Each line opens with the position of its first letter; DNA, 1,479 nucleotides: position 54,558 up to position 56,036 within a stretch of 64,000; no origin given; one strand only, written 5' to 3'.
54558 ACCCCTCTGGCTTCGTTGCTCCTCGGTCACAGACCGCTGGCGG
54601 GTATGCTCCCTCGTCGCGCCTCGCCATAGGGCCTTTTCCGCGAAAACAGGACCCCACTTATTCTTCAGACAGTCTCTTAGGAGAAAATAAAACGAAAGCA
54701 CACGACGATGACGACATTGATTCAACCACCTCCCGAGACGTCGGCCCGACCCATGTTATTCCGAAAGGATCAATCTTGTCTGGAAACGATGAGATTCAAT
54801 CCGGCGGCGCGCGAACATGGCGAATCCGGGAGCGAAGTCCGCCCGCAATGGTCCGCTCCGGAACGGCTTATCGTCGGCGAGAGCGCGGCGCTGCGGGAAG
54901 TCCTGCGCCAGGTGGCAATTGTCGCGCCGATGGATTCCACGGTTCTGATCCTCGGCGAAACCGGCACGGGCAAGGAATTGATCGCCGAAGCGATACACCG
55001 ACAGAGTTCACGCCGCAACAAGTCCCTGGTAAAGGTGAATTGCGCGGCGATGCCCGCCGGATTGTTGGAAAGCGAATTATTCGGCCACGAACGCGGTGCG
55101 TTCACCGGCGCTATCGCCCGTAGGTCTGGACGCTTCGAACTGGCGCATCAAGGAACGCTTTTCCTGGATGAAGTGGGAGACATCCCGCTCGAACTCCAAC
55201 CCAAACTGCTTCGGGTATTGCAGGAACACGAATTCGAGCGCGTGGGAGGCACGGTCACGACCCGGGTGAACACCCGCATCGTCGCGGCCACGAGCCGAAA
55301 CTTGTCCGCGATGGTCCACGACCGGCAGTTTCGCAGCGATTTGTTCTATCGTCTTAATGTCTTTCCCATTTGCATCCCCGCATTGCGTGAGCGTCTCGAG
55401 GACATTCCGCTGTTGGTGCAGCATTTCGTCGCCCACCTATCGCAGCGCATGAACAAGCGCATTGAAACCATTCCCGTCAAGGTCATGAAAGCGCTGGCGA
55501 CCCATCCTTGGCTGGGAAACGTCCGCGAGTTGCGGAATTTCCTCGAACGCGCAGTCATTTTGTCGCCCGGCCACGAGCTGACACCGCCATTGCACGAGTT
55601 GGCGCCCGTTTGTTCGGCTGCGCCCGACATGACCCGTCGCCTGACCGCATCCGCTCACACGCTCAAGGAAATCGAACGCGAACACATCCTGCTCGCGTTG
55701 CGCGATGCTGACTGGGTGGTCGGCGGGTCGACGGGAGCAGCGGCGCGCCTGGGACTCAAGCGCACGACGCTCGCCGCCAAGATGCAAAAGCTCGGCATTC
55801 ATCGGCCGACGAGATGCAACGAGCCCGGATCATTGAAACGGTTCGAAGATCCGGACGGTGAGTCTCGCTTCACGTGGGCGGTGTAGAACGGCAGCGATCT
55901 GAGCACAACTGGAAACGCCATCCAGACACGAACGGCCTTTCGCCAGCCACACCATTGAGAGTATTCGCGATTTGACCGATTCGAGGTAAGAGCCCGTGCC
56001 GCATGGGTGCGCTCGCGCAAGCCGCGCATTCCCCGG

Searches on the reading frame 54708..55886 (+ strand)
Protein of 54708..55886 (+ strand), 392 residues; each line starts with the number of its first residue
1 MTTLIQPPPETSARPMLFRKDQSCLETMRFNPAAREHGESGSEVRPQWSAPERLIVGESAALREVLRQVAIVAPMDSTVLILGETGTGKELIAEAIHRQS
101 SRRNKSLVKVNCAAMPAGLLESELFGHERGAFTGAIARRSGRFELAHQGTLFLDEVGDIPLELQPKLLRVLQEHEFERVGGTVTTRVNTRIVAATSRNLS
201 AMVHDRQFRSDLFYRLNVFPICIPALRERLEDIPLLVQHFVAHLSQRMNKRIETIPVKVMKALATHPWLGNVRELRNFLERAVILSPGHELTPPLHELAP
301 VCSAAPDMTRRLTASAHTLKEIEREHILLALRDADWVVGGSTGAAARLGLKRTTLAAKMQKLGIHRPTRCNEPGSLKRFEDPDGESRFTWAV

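Call 84: search_protein_families(library=pfam, max_evalue=0.00001, proteins=[window:54708-55886:+])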
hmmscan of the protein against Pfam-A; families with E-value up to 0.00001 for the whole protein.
window:54708-55886:+ (392 aa): 5 families
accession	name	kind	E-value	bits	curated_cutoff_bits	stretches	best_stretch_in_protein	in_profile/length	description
PF00158.32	Sigma54_activat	-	4.4e-71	238.4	20.2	1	55-221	1-167/168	Sigma-54 interaction domain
PF25601.1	AAA_lid_14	-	8.4e-23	80.5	27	1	227-293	1-67/87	AAA+ ATPase lid domain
PF14532.12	Sigma54_activ_2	-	3.9e-18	66.5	25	1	56-226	1-138/138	Sigma-54 interaction domain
PF02954.25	HTH_8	-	1.5e-07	31.5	22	1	318-362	1-42/42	Bacterial regulatory protein, Fis family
PF07728.20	AAA_5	-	2.2e-07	31.4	22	1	79-195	2-121/139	AAA domain (dynein-related subfamily)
